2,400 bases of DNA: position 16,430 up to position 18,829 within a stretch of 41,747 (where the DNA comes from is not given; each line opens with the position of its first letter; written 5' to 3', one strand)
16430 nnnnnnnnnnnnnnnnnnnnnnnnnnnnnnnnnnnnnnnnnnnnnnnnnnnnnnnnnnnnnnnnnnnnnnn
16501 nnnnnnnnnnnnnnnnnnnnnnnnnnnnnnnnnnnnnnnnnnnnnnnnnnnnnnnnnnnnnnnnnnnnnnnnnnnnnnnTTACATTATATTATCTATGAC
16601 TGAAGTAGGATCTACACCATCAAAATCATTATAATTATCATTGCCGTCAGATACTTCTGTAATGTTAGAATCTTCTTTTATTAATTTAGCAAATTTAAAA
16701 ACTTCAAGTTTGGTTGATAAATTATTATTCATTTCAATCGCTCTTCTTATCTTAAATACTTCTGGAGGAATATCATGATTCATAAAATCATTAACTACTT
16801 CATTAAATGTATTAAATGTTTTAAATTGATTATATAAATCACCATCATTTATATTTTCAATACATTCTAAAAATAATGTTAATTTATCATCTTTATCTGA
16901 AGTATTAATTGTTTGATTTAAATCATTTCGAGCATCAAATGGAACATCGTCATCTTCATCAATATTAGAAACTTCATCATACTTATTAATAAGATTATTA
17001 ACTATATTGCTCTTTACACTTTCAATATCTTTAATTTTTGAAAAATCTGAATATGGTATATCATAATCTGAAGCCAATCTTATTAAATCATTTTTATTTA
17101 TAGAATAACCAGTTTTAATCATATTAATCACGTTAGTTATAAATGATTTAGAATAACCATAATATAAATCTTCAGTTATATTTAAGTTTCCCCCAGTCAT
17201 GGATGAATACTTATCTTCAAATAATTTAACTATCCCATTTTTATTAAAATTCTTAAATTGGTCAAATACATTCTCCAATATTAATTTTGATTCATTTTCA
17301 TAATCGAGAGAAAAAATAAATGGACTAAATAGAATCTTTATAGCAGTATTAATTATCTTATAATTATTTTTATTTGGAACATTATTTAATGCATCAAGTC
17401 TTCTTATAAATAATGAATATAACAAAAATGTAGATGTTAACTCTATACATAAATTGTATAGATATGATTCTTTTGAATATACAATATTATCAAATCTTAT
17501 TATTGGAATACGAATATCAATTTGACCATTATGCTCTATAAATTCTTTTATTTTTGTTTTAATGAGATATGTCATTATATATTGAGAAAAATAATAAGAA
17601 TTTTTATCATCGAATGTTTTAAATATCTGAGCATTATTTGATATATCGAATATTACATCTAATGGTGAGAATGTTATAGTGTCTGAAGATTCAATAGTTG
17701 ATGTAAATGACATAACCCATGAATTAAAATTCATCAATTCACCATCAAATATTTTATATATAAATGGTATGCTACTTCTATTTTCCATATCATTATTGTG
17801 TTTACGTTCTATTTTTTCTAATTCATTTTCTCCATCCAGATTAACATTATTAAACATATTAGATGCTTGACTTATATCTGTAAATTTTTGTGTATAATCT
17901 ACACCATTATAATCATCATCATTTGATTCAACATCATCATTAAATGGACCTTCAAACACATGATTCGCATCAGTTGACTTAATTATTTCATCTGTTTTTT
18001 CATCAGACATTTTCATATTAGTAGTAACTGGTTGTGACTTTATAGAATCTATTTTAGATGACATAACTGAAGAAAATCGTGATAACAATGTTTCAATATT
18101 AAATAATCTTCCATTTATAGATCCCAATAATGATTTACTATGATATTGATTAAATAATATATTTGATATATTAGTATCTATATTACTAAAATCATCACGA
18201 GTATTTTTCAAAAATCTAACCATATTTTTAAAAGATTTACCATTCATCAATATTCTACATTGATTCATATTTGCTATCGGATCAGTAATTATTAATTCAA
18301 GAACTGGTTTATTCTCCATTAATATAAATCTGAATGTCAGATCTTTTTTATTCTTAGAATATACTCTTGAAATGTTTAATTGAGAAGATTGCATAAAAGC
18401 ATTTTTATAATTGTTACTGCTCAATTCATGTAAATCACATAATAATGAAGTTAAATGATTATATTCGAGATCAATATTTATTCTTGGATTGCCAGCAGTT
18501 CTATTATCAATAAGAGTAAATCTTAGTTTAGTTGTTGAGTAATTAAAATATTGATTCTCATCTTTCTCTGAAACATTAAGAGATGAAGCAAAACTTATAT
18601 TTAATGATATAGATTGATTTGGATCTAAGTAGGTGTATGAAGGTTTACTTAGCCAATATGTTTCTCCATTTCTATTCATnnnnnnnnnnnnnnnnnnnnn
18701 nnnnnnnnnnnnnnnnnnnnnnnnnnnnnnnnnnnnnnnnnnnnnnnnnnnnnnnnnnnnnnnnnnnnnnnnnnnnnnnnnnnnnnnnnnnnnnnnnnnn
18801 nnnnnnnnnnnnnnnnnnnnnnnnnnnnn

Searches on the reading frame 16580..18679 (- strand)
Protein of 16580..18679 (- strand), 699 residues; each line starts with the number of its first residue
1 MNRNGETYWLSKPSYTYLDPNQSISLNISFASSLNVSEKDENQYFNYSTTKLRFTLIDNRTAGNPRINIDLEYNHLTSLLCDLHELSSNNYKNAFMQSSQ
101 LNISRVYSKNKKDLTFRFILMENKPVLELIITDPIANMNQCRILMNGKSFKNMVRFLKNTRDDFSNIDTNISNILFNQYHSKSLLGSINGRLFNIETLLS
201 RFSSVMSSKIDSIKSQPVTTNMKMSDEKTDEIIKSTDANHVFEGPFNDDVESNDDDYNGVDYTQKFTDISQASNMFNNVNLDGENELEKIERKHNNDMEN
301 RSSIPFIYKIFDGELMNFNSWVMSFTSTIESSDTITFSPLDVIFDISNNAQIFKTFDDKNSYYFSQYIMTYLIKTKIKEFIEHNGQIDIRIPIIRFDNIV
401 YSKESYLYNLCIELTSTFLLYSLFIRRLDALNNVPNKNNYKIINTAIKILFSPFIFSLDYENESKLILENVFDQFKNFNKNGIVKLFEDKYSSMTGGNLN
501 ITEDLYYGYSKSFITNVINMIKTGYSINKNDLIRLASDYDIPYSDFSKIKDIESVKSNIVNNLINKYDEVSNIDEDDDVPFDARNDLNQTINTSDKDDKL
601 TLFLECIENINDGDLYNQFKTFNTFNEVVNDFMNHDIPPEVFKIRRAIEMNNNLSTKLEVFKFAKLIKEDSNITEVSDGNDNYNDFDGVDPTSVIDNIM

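Call 8: search_protein_families(library=pfam, proteins=[window:16580-18679:-], max_evalue=0.01)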
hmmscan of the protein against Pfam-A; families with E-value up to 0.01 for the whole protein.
window:16580-18679:- (699 aa): 0 families

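Call 15: search_protein_families(library=phrogs, proteins=[window:16580-18679:-], max_evalue=0.001)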
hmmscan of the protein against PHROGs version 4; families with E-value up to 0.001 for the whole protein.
window:16580-18679:- (699 aa): 0 families

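Call 18: find_related_loci(query=window:16580-18679:-, collection=viral_contigs, flank=6000)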
Query window:16580-18679:- (699 aa) in viral_contigs; peptide patterns used: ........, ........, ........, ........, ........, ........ (x = any residue, [..] = any of these).
6 stretches matched a pattern, but none encodes a relative of the query by tblastn (E <= 1e-3).

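Call 26: find_homologous_proteins(query=window:16580-18679:-)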
Query window:16580-18679:- (699 aa): 1 proteins with E <= 0.001 among 8000 candidates.
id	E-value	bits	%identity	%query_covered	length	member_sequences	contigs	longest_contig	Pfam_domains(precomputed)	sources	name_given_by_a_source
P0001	0.0e+0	1516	100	100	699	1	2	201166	-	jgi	-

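Call 27: find_encoding_contigs(protein=P0001, flank=10000, max_places=10)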
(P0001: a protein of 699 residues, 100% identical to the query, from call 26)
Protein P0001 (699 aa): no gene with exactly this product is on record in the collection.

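Call 56: find_related_loci(query=A1, collection=viral_contigs, flank=7000)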
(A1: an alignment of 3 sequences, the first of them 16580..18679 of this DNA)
Query A1 (699 aa) in viral_contigs; peptide patterns used: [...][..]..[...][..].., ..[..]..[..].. (x = any residue, [..] = any of these).
361 stretches matched a pattern; 1 encode a relative of the query (tblastn E <= 1e-3); 1 distinct loci.
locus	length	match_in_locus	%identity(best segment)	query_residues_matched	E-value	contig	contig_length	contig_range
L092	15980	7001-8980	25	6-697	2e-45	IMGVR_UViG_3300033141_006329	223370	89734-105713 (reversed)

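Call 58: find_homologous_proteins(query=A1, max_evalue=0.00001)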
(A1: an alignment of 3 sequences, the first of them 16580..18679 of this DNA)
Query A1 (3 sequences) (699 aa, profile of the alignment): 1 proteins with E <= 0.00001 among 8000 candidates.
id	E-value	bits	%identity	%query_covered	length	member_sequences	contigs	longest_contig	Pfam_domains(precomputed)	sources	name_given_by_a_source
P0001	7.4e-293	991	100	100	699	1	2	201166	-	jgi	-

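Call 79: search_solved_structures(query=A2, max_evalue=1)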
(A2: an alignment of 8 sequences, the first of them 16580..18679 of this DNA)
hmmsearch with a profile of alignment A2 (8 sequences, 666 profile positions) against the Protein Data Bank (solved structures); distinct sequences matched with E-value up to 1: 0.

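Call 80: search_protein_families(library=pfam, alignment_id=A2, max_evalue=0.1)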
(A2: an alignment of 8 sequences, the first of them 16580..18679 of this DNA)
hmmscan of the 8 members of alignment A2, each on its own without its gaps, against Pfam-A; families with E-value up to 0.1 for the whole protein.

A. member 1, window:16580-18679:- (699 aa): 0 families

B. families by the number of members that match (of 8 scanned): 4 families
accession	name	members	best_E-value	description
PF13075.11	DUF3939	1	0.0052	Protein of unknown function (DUF3939)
PF12631.12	MnmE_helical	1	0.016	MnmE helical domain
PF14372.11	hAT-like_RNase-H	1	0.02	hAT-like transposase, RNase-H fold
PF23294.1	BRCT_TopB1_SLF1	1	0.091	TopBP1/SLF1, BRCT domain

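Call 98: predict_structure(protein=window:16580-18679:-)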
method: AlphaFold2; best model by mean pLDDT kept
length: 699 residues; sequences in the alignment: 1
mean_pLDDT: 31.9   pTM: 0.20
mean pLDDT of the five models: 31.9, 27.2, 26.9, 26.1, 25.2
residues with pLDDT >= 90: 0; 70-90: 0; 50-70: 0; < 50: 699
segments of 3 or more residues with pLDDT < 50: 1-699
pLDDT, mean of each block of 10 residues (from residue 1): 27 30 28 26 26 29 34 42 39 35 36 40 39 35 40 40 33 30 29 28 27 26 23 23 25 26 25 25 33 30 25 31 29 26 28 32 37 39 32 30 36 40 33 32 31 30 34 35 32 32 30 36 35 35 34 31 33 36 35 36 34 33 34 35 33 31 29 26 32 31
secondary structure, 60 per line:
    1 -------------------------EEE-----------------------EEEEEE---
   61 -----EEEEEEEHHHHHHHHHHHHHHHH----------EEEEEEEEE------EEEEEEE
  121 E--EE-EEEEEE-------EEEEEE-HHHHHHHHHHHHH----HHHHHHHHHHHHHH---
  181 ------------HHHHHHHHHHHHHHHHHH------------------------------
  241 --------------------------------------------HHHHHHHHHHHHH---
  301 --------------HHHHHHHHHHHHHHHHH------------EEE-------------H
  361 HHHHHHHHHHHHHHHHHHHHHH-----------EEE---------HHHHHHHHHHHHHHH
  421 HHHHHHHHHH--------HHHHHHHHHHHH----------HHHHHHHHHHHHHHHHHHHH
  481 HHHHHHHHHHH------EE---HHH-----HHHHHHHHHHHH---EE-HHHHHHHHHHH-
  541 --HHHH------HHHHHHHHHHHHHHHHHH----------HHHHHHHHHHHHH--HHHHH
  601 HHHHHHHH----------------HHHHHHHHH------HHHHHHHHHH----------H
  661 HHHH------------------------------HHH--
elements in order (helices of 4 or more, strands of 3 or more residues): E26-28 E52-57 E66-72 H73-88 E99-107 E114-121 E127-132 E140-145 H147-159 H164-177 H193-210 H285-297 H315-331 E344-346 H360-382 E394-396 H406-430 H439-450 H461-491 H511-522 H529-539 H543-546 H553-570 H581-593 H596-608 H625-633 H640-649 H660-664

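Call 104: search_protein_representatives(protein=window:16580-18679:-)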
Query: 699 residues. Proteins with E-value up to 0.001 (for the whole library): 50; up to 1e-10: 41; up to 1e-30: 11. The best 50 are listed.
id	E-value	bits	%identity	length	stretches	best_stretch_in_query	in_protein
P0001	0.0e+00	1516.1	100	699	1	1-699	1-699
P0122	3.4e-51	191.1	29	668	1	5-693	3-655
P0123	2.3e-46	175.1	27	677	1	4-676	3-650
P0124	3.4e-38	148.1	26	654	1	6-676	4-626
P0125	5.7e-37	144.1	25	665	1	7-697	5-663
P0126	6.4e-37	143.9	30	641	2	254-690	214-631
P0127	8.4e-37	143.5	28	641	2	204-676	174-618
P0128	2.8e-36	141.8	26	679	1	4-674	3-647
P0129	3.5e-35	138.2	29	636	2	248-680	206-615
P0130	6.9e-33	130.6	27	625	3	3-177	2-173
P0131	1.4e-31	126.3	29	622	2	247-691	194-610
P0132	1.3e-29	119.8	26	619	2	278-691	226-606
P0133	3.6e-28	115.0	28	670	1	7-696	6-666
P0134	3.6e-28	115.0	28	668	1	15-685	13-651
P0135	3.6e-28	115.0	27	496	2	4-207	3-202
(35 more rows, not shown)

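Call 107: search_solved_structures(query=A5, max_evalue=5)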
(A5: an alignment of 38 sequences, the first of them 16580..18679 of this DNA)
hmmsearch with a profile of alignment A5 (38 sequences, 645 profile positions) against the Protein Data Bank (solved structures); distinct sequences matched with E-value up to 5: 3.
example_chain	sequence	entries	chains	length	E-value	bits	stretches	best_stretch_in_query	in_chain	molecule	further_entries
2g77_A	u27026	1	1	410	0.11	14.1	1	123-167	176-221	GTPase-activating protein GYP1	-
1fkm_A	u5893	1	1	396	0.23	13.1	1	123-167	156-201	PROTEIN (GYP1P)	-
3rku_A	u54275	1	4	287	0.78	11.3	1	158-253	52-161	Oxidoreductase YMR226C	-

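Call 108: find_encoding_contigs(protein=P0122, flank=6000, max_places=2)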
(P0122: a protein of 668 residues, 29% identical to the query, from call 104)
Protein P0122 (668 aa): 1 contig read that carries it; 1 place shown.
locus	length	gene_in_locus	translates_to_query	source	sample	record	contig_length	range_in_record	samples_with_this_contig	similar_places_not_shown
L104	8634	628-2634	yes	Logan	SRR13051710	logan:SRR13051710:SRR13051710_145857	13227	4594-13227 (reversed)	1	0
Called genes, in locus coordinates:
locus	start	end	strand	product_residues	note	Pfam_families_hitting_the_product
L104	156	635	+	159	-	-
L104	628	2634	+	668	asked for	-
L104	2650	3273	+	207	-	-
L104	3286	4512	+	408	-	-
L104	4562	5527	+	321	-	PF03215:Rad17 (faint), PF20720:nSTAND3 (weak), PF13173:AAA_14 (faint), PF00004:AAA, PF13401:AAA_22 (faint)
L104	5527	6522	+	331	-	-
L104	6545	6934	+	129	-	-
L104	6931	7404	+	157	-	PF02502:LacAB_rpiB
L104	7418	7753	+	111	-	-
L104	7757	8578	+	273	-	PF00303:Thymidylat_synt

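Call 118: predict_structure(alignment_id=A5)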
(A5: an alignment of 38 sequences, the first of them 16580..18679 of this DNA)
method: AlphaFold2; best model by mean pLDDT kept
length: 699 residues; sequences in the alignment: 38
mean_pLDDT: 78.7   pTM: 0.54
mean pLDDT of the five models: 78.7, 78.5, 76.9, 76.7, 75.8
residues with pLDDT >= 90: 256; 70-90: 283; 50-70: 64; < 50: 96
segments of 3 or more residues with pLDDT < 50: 1-3, 216-259, 571-594, 680-699
pLDDT, mean of each block of 10 residues (from residue 1): 71 92 90 87 87 93 83 96 87 89 92 96 91 90 93 96 95 92 87 88 82 51 35 37 37 37 80 75 55 51 68 75 85 89 77 72 94 89 73 87 81 93 87 81 91 93 92 93 87 84 91 90 90 93 87 92 66 43 32 60 89 80 86 83 91 88 86 62 34 35
secondary structure, 60 per line:
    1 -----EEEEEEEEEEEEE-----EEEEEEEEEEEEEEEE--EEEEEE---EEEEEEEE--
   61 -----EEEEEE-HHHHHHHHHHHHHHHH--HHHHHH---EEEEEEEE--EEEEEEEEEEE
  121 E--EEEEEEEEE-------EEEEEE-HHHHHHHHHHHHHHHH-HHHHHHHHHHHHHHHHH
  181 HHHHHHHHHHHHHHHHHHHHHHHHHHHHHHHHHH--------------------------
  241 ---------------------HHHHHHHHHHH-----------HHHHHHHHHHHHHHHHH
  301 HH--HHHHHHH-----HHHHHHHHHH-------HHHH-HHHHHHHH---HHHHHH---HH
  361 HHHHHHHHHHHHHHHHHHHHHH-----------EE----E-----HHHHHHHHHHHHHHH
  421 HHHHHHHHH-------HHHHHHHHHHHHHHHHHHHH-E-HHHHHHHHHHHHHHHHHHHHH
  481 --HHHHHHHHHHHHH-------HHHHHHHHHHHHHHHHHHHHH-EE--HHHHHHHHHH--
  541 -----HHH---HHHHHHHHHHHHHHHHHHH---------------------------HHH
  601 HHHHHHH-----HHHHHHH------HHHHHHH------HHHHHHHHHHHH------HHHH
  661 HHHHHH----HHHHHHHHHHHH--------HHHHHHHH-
elements in order (helices of 4 or more, strands of 3 or more residues): E6-18 E24-39 E42-47 E51-58 E66-71 H73-88 H91-96 E100-107 E110-121 E124-132 E140-145 H147-162 H164-214 H262-272 H284-302 H305-311 H317-326 H334-337 H339-346 H350-355 H359-382 H406-429 H437-456 H460-480 H483-495 H503-523 H529-538 H552-570 H598-607 H613-619 H626-632 H639-650 H657-666 H671-682 H691-698

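Call 121: fold_search(model_id=the predicted structure, library=pdb)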
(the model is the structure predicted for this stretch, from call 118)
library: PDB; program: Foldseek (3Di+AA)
matches with E <= 10: 466; with E <= 0.001: 0
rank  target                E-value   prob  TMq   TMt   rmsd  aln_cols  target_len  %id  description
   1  8cht_C                1.7e-03  1.00  0.15  0.55   7.5       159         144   10  Crystal structure of human PURA (fragment Glu57-Glu212, PUR repeat I and II) (released 2024-02-21)
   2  4kop_C                1.8e-03  1.00  0.15  0.58   5.7       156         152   12  Crystal Structure of WHY2 from Arabidopsis thaliana (released 2013-11-13)
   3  3k44_A                3.7e-03  1.00  0.14  0.49   8.3       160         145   12  Crystal Structure of Drosophila melanogaster Pur-alpha (released 2009-10-27)
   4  3k44_B                3.7e-03  1.00  0.13  0.51   8.7       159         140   12  Crystal Structure of Drosophila melanogaster Pur-alpha (released 2009-10-27)
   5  8chv_B                6.1e-03  1.00  0.14  0.52   7.5       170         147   12  Crystal structure of human PURA (fragment Glu57-Glu212, PUR repeat I and II) R140P mutant (released 2024-02-21)
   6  5fgp_A                1.2e-02  1.00  0.13  0.47   8.4       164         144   12  Crystal structure of D. melanogaster Pur-alpha repeat I-II in complex with DNA. (released 2016-01-20)
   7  8chv_D                1.2e-02  1.00  0.14  0.55   7.2       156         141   10  Crystal structure of human PURA (fragment Glu57-Glu212, PUR repeat I and II) R140P mutant (released 2024-02-21)
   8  8chu_B                1.3e-02  1.00  0.13  0.49   8.0       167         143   12  Crystal structure of human PURA repeat I-II K97E mutant (released 2024-02-21)
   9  8cht_A                1.4e-02  1.00  0.14  0.54   7.5       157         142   11  Crystal structure of human PURA (fragment Glu57-Glu212, PUR repeat I and II) (released 2024-02-21)
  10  8cht_B                2.3e-02  1.00  0.13  0.47   7.7       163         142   12  Crystal structure of human PURA (fragment Glu57-Glu212, PUR repeat I and II) (released 2024-02-21)
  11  8cht_D                2.5e-02  1.00  0.14  0.52   7.5       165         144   14  Crystal structure of human PURA (fragment Glu57-Glu212, PUR repeat I and II) (released 2024-02-21)
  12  8chv_C                4.0e-02  1.00  0.13  0.51   7.5       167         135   14  Crystal structure of human PURA (fragment Glu57-Glu212, PUR repeat I and II) R140P mutant (released 2024-02-21)
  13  8chv_A                4.6e-02  0.99  0.13  0.45   7.8       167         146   12  Crystal structure of human PURA (fragment Glu57-Glu212, PUR repeat I and II) R140P mutant (released 2024-02-21)
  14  2it9_D                8.3e-02  0.87  0.10  0.36  10.1       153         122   11  Crystal structure of a protein with unknown function from DUF155 family (YP_292156.1) from Prochlorococcus sp. NATL2A  (released 2006-11-28)
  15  9a65_B                1.3e-01  0.06  0.06  0.06  94.6       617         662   12  Integrative model of YVAQ-MCPB by crosslinking MS and deep learning (released 2024-09-18)
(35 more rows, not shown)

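Call 135: fold_search(model_id=the predicted structure, library=viral)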
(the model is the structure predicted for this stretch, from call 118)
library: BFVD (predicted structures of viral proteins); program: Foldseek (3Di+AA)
matches with E <= 10: 672; with E <= 0.001: 0
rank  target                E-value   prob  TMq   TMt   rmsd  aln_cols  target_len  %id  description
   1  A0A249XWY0            1.3e-03  1.00  0.16  0.42   7.8       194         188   10  Uncharacterized protein [Proteus phage PM2]
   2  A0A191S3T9            1.6e-03  0.90  0.07  0.11  30.6       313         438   12  U79 protein [macacine betaherpesvirus 9]
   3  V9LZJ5                5.6e-03  0.89  0.09  0.21  33.8       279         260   10  Uncharacterized protein [Vibrio phage VP4B]
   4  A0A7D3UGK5            5.6e-03  0.85  0.10  0.17  25.9       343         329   14  (no name in the UniProt tables at hand)
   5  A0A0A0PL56            8.5e-03  1.00  0.13  0.29   8.4       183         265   12  Uncharacterized protein [Bacillus phage Bp8p-T]
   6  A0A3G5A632            1.3e-02  0.89  0.09  0.25  15.7       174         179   11  Uncharacterized protein [Hyperionvirus sp.]
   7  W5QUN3                2.8e-02  1.00  0.13  0.59   7.7       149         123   13  Uncharacterized protein [Bacillus phage BPS10C]
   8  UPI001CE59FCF         3.4e-02  0.99  0.12  0.29  10.2       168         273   11  (no name look-up for this kind of identifier)
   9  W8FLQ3                3.4e-02  0.75  0.08  0.15  26.8       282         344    8  U79 [Human betaherpesvirus 6A]
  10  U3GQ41                3.4e-02  0.60  0.07  0.18  26.0       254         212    9  Protein U79 [Suid betaherpesvirus 2]
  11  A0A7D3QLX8            4.0e-02  0.33  0.06  0.17  17.4       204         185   11  (no name in the UniProt tables at hand)
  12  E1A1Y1                7.7e-02  1.00  0.12  0.42   7.5       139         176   12  Uncharacterized protein [Aeromonas phage phiAS5]
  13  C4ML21                8.0e-02  0.54  0.08  0.23  17.2       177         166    7  p21 [Xanthomonas phage phiL7]
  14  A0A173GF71            9.2e-02  0.20  0.07  0.17  19.3       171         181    8  Uncharacterized protein [Erwinia phage vB_EamM_Deimos-Minion]
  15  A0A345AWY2            9.6e-02  0.63  0.08  0.27  13.6       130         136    8  (no name in the UniProt tables at hand)
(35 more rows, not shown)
